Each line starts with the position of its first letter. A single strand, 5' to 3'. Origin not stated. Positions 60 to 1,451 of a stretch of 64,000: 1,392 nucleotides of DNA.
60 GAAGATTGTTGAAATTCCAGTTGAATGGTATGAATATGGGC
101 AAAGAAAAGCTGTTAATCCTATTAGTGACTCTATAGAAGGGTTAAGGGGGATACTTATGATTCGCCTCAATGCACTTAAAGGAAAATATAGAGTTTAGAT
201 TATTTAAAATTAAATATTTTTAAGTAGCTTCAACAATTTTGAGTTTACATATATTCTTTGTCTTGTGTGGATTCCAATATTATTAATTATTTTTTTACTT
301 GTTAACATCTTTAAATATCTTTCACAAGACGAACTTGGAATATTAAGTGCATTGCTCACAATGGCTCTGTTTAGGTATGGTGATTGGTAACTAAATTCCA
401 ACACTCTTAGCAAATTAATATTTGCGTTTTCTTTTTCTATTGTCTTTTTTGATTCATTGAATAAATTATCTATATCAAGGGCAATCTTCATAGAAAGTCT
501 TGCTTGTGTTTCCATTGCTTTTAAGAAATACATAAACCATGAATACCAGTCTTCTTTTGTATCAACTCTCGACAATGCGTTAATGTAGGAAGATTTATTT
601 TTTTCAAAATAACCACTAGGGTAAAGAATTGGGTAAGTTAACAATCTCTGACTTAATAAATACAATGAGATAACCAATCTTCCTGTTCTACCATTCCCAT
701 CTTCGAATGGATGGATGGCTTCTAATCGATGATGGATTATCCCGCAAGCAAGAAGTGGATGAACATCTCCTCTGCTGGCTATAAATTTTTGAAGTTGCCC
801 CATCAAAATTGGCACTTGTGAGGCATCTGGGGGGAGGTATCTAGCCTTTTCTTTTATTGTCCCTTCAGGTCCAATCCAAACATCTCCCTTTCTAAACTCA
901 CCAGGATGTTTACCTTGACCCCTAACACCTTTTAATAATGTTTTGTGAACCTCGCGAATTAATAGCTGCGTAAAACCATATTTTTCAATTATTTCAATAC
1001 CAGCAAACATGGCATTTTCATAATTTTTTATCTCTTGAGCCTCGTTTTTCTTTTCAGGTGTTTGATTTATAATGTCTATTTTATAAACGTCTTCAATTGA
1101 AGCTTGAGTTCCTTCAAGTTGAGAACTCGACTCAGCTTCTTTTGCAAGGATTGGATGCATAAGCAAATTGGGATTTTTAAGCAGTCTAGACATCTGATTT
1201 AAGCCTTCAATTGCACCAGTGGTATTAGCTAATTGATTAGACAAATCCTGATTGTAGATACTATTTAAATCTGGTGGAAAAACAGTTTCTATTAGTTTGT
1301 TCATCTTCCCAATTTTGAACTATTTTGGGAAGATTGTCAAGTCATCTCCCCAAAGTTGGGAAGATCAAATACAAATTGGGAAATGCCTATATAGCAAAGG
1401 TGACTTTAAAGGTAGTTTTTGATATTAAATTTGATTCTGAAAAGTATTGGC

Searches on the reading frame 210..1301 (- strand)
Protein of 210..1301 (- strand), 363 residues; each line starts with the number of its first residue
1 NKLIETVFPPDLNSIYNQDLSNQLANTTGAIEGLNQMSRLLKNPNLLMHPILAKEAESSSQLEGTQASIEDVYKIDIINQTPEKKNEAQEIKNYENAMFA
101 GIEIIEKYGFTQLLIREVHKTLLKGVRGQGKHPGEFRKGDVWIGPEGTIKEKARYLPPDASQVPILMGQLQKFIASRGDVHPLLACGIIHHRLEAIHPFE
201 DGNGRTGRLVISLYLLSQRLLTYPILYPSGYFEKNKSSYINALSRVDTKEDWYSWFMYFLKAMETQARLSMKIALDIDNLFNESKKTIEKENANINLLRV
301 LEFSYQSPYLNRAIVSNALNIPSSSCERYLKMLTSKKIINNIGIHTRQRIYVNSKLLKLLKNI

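Call 40: search_protein_families(library=pfam, proteins=[window:210-1301:-], max_evalue=0.00001)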
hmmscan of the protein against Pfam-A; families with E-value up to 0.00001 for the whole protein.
window:210-1301:- (363 aa): 2 families
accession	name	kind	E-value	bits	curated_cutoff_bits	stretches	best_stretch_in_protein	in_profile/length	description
PF13784.11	Fic_N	-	4.4e-19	68.8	26.7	1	23-103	3-82/82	Fic/DOC family N-terminal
PF02661.23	Fic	-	8.9e-18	65.4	24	1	112-215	4-93/93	Fic/DOC family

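Call 51: find_encoding_contigs(protein=window:210-1301:-, flank=10000, max_places=2)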
Protein window:210-1301:- (363 aa): no gene with exactly this product is on record in the collection.
